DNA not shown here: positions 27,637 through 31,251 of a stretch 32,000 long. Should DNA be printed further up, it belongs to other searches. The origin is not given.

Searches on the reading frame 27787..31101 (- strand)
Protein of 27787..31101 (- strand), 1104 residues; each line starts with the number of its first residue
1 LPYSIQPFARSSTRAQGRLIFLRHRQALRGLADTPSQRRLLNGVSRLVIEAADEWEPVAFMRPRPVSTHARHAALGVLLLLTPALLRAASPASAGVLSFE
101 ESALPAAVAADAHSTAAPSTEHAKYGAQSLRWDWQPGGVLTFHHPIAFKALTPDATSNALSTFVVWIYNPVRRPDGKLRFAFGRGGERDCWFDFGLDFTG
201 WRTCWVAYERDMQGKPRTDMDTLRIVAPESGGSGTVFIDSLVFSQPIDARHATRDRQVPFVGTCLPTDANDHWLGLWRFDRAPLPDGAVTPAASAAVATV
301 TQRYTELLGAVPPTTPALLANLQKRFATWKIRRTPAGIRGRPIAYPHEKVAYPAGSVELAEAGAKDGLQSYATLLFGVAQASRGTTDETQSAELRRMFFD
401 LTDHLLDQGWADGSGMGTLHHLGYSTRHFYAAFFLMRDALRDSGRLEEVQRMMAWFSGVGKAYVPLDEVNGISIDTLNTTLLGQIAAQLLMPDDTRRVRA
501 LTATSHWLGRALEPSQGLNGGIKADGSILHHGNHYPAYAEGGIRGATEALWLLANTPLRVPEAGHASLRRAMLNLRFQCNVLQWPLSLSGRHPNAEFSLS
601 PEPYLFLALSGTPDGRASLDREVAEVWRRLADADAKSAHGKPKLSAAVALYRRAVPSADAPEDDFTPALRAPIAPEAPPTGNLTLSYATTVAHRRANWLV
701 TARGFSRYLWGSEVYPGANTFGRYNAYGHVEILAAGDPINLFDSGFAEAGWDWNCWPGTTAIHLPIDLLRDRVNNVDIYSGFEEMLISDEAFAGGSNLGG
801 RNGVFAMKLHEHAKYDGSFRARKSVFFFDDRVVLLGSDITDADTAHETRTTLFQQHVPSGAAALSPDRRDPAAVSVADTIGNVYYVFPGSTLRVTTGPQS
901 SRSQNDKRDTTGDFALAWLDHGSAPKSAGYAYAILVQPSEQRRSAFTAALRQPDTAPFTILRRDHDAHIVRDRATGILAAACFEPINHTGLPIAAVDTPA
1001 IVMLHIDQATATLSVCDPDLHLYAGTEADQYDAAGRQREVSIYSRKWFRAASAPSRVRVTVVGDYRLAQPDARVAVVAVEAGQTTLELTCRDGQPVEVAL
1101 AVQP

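Call 8: search_protein_families(library=pfam, proteins=[window:27787-31101:-], max_evalue=0.001)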
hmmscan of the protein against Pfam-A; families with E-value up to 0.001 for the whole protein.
window:27787-31101:- (1104 aa): 4 families
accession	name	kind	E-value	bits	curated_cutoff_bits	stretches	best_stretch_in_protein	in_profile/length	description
PF09093.17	Lyase_catalyt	-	5.6e-94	315.7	25.1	1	288-635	6-357/359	Lyase, catalytic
PF09092.17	Lyase_N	-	2.9e-50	170.8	26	1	95-260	3-166/166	Lyase, N terminal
PF02278.25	Lyase_8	-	2.8e-31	109.4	27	1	691-936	10-251/254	Polysaccharide lyase family 8, super-sandwich domain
PF02884.22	Lyase_8_C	-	2.7e-08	34.6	22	1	959-1019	1-62/69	Polysaccharide lyase family 8, C-terminal beta-sandwich domain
